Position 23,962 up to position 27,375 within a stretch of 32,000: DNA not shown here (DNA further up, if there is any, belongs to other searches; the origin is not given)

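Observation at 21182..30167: Four-gene operon joining a Type III-like Mod/Res pair to an OLD-family nuclease and a double zinc-ribbon protein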

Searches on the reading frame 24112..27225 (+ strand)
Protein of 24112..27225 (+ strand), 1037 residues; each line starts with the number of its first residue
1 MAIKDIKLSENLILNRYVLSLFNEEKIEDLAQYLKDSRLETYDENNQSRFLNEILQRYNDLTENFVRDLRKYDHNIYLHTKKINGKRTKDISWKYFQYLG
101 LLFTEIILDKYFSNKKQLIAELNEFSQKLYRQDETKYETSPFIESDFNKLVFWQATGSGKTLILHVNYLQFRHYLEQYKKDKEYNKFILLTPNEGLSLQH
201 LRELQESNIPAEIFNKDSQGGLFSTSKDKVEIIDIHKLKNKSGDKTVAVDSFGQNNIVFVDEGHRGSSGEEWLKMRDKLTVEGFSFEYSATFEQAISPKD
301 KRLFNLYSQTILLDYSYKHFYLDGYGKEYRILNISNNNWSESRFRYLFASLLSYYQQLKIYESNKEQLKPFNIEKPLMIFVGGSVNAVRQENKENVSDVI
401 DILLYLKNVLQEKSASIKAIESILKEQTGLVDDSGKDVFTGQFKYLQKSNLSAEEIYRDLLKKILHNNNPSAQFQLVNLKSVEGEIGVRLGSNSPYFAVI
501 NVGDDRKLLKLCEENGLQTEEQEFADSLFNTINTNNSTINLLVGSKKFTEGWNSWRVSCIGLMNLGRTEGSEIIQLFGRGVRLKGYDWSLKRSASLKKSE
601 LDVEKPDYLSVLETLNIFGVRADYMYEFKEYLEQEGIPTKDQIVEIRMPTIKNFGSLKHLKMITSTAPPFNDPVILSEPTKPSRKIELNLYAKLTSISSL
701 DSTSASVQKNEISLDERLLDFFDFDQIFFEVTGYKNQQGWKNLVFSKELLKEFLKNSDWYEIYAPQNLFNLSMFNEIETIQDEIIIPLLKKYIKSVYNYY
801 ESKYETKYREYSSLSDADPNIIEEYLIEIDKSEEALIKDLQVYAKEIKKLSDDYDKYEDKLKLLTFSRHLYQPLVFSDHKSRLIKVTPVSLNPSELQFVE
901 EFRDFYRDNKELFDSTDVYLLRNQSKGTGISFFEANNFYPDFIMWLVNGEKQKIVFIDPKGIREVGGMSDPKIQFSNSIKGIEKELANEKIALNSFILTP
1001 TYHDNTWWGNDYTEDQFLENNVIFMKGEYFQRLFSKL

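Call 5: search_protein_families(library=pfam, proteins=[window:24112-27225:+], max_evalue=0.01)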
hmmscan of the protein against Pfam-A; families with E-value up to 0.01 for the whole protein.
window:24112-27225:+ (1037 aa): 3 families
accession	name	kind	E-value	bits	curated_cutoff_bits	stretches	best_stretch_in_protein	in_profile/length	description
PF04851.21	ResIII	-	9.3e-12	45.6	22.5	1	132-293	8-163/164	Type III restriction enzyme, res subunit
PF18766.7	SWI2_SNF2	-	5.5e-08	33.2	26.7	1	148-280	19-144/221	SWI2/SNF2 ATPase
PF00270.35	DEAD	-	0.00011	22.4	26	1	153-268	20-131/167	DEAD/DEAH box helicase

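Call 6: search_protein_families(library=padloc, proteins=[window:24112-27225:+], max_evalue=0.01)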
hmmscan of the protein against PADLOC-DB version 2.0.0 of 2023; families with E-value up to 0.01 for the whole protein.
window:24112-27225:+ (1037 aa): 1 family
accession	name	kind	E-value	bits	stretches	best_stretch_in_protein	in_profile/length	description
PDLC03654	REase_III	-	5.8e-191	635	2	305-1027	376-1114/1154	Type III restriction enzyme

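Call 7: search_protein_families(library=ncbifam, proteins=[window:24112-27225:+], max_evalue=0.01)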
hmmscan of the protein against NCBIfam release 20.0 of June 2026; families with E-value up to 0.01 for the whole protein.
window:24112-27225:+ (1037 aa): 1 family
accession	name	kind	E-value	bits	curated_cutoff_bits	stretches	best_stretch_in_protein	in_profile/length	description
TIGR00348.1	hsdR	subfamily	2e-06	26.7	284.55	1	146-302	266-415/674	HsdR family type I site-specific deoxyribonuclease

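Call 65: search_dna_similar(query=window:24112-27222:+, collection=plasmids, mode=protein, max_rows=15, max_evalue=1e-20)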
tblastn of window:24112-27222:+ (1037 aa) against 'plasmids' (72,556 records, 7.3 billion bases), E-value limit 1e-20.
Records with a match: 27; places in all: 28; records where one place covers at least 80% of the query: 25.
Best place of each record, by identity: <60% 27.
By first word of the organism name: Klebsiella 11; Priestia 2; Escherichia 2; Hymenobacter 1; Natronosalvus 1; Athalassotoga 1; Citrobacter 1; Raoultella 1; Conchiformibius 1; Blastomonas 1; and 5 more.
By predicted mobility (MOB-suite, as given by PLSDB): conjugative 13; non-mobilizable 11; mobilizable 3.
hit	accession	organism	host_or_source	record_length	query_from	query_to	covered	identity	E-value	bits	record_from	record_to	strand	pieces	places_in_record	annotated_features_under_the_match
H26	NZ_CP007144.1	Hymenobacter swuensis DY53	-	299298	8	1001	96%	41.7%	0e+0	692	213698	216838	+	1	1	DEAD/DEAH box helicase family protein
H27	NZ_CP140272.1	Priestia megaterium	Single cell,ginseng rhizosphere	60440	3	1037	100%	39.1%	0e+0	644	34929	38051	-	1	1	DEAD/DEAH box helicase family protein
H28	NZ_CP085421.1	Priestia megaterium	single cell,soil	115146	3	1037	100%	39.1%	0e+0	643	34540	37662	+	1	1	DEAD/DEAH box helicase family protein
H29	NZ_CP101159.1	Natronosalvus amylolyticus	cell culture,sediment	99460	7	1037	99%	37.4%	0e+0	640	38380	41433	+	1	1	DEAD/DEAH box helicase family protein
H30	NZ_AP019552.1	Athalassotoga saccharophila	-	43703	11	1004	96%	37.8%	2e-174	573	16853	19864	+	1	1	DEAD/DEAH box helicase family protein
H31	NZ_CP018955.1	Escherichia coli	Homo sapiens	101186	10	1037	99%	36.4%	1e-175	577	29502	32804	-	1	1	DEAD/DEAH box helicase family protein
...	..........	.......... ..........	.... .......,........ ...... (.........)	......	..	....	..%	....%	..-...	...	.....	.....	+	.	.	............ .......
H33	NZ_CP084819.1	Klebsiella quasipneumoniae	Homo sapiens,Whole organism,blood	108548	10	1037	99%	36.4%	1e-175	577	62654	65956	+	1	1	DEAD/DEAH box helicase family protein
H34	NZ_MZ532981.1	Klebsiella oxytoca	-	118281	10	1037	99%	36.4%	1e-175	577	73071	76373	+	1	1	DEAD/DEAH box helicase family protein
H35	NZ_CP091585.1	Klebsiella pneumoniae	Homo sapiens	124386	10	1037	99%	36.4%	1e-175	577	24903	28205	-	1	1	DEAD/DEAH box helicase family protein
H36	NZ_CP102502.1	Citrobacter youngae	Homo sapiens,Blood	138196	10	1037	99%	36.4%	1e-175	577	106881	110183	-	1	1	DEAD/DEAH box helicase family protein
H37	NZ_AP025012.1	Raoultella ornithinolytica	-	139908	10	1037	99%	36.4%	1e-175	577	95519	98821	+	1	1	DEAD/DEAH box helicase family protein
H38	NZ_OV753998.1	Klebsiella quasipneumoniae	-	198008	10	1037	99%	36.4%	1e-175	577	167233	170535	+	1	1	DEAD/DEAH box helicase family protein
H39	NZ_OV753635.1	Klebsiella quasipneumoniae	-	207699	10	1037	99%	36.4%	1e-175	577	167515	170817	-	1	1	DEAD/DEAH box helicase family protein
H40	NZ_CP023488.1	Klebsiella pneumoniae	Homo sapiens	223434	10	1037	99%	36.4%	1e-175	577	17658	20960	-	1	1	DEAD/DEAH box helicase family protein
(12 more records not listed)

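Call 67: get_annotated_region(hit=H26, flank=6000)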
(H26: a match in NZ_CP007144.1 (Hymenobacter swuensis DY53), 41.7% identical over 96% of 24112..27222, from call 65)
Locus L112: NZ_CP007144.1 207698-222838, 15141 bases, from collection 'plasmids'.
description: Hymenobacter swuensis DY53 plasmid pHsw1, complete sequence
organism: Hymenobacter swuensis DY53 (NCBI taxid 1227739)
taxonomy: Bacteria; Bacteroidota; Cytophagia; Cytophagales; Hymenobacteraceae; Hymenobacter; Hymenobacter swuensis; Hymenobacter swuensis DY53
host: -; source: -; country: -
typing (MOB-suite, as given by PLSDB): mobilizable; replicon rep_cluster_1754; relaxase MOBB
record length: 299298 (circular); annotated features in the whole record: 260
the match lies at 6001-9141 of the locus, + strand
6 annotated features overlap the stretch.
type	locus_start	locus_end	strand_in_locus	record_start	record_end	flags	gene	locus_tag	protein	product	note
CDS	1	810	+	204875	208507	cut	-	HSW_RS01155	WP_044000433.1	AAA family ATPase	-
CDS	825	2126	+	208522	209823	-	-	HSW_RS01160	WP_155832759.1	hypothetical protein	-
CDS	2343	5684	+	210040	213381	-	-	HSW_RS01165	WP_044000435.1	DNA methyltransferase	GO:0006306 - DNA methylation [Evidence IEA]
CDS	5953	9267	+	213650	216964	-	-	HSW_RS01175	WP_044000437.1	DEAD/DEAH box helicase family protein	-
CDS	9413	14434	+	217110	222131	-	-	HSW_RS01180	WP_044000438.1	AAA domain-containing protein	-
CDS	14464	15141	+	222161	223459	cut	-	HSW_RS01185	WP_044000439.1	bifunctional DNA primase/polymerase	-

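Call 68: get_annotated_region(hit=H27, flank=6000)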
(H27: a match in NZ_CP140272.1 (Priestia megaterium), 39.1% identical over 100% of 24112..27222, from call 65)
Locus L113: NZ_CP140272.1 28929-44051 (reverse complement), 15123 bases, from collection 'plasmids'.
description: Priestia megaterium strain CACC119 plasmid p6_CACC119, complete sequence
organism: Priestia megaterium (NCBI taxid 1404)
taxonomy: Bacteria; Bacillota; Bacilli; Bacillales; Bacillaceae; Priestia; Priestia megaterium
host: -; source: Single cell,ginseng rhizosphere; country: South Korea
typing (MOB-suite, as given by PLSDB): mobilizable; replicon rep_cluster_385; relaxase MOBP
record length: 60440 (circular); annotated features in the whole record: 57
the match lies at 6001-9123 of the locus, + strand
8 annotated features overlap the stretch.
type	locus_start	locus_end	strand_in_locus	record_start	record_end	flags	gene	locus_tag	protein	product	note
CDS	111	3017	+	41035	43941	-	-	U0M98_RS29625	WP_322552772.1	ATP-dependent DNA helicase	-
CDS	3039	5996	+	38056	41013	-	-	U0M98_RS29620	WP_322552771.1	DNA methyltransferase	GO:0006306 - DNA methylation [Evidence IEA]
CDS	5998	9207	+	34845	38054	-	-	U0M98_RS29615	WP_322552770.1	DEAD/DEAH box helicase family protein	-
CDS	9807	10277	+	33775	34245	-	-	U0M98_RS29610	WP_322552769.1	hypothetical protein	-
CDS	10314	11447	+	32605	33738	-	-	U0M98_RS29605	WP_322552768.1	BRCT domain-containing protein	-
CDS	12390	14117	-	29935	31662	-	-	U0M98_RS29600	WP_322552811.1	zinc-ribbon domain-containing protein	-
CDS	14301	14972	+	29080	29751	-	-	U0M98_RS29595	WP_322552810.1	hypothetical protein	-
CDS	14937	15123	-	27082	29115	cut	-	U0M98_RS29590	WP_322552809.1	serine/threonine-protein kinase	GO:0006468 - protein phosphorylation [Evidence IEA]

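Call 69: get_annotated_region(hit=H31, flank=6000)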
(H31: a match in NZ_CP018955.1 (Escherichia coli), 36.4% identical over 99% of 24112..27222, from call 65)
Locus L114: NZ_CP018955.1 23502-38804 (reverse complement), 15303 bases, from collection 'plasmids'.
description: Escherichia coli strain Ecol_316 plasmid pEC316_2, complete sequence
organism: Escherichia coli (NCBI taxid 562)
taxonomy: Bacteria; Pseudomonadota; Gammaproteobacteria; Enterobacterales; Enterobacteriaceae; Escherichia; Escherichia coli
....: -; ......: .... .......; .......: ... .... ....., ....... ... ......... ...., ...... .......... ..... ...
typing (MOB-suite, as given by PLSDB): conjugative; replicon IncFIB,IncFII; relaxase MOBF,MOBF; mating-pair formation MPF_F
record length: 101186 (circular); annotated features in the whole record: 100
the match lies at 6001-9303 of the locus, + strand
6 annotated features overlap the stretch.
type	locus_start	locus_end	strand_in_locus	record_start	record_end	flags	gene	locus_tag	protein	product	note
CDS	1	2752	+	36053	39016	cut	-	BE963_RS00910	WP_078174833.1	SNF2-related protein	-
CDS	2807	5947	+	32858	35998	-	-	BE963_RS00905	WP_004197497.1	DNA methyltransferase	-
CDS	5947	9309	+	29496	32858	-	-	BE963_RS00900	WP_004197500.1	DEAD/DEAH box helicase family protein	-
CDS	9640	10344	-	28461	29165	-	-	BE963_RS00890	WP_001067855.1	IS6-like element IS26 family transposase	GO:0006313 - DNA transposition [Evidence IEA]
CDS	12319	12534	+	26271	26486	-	-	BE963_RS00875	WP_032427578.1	hypothetical protein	-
CDS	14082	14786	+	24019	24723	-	-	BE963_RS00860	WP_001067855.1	IS6-like element IS26 family transposase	GO:0006313 - DNA transposition [Evidence IEA]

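Call 70: get_annotated_region(hit=H29, flank=6000)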
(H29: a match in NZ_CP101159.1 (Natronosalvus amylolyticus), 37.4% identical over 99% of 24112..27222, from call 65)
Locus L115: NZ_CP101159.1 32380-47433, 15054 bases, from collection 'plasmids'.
description: Natronosalvus amylolyticus strain WLHSJ1 plasmid unnamed3, complete sequence
organism: Natronosalvus amylolyticus (NCBI taxid 2961994)
taxonomy: Archaea; Euryarchaeota; Halobacteria; Halobacteriales; Natrialbaceae; Natronosalvus; Natronosalvus amylolyticus
host: -; source: cell culture,sediment; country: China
typing (MOB-suite, as given by PLSDB): non-mobilizable
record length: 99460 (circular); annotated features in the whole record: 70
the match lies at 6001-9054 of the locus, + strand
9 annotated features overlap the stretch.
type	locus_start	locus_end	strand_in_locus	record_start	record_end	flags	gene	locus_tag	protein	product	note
CDS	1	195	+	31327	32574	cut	-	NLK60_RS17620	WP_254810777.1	hypothetical protein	-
CDS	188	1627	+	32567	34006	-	-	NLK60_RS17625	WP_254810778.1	hypothetical protein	-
CDS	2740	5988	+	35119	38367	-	-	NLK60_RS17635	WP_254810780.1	DNA methyltransferase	GO:0006306 - DNA methylation [Evidence IEA]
CDS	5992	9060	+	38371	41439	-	-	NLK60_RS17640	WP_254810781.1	DEAD/DEAH box helicase family protein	-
CDS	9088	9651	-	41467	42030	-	-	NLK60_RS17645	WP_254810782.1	hypothetical protein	-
CDS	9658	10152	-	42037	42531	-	-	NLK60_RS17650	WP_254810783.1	hypothetical protein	-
CDS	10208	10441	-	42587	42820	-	-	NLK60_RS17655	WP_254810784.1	hypothetical protein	-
CDS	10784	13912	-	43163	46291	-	-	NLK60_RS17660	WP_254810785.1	hypothetical protein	-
CDS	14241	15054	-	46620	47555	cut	-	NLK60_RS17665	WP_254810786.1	DUF955 domain-containing protein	-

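Call 82: search_solved_structures(query=window:24112-27222:+, max_evalue=0.01)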
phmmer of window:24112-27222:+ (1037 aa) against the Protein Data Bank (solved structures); distinct sequences matched with E-value up to 0.01: 0.
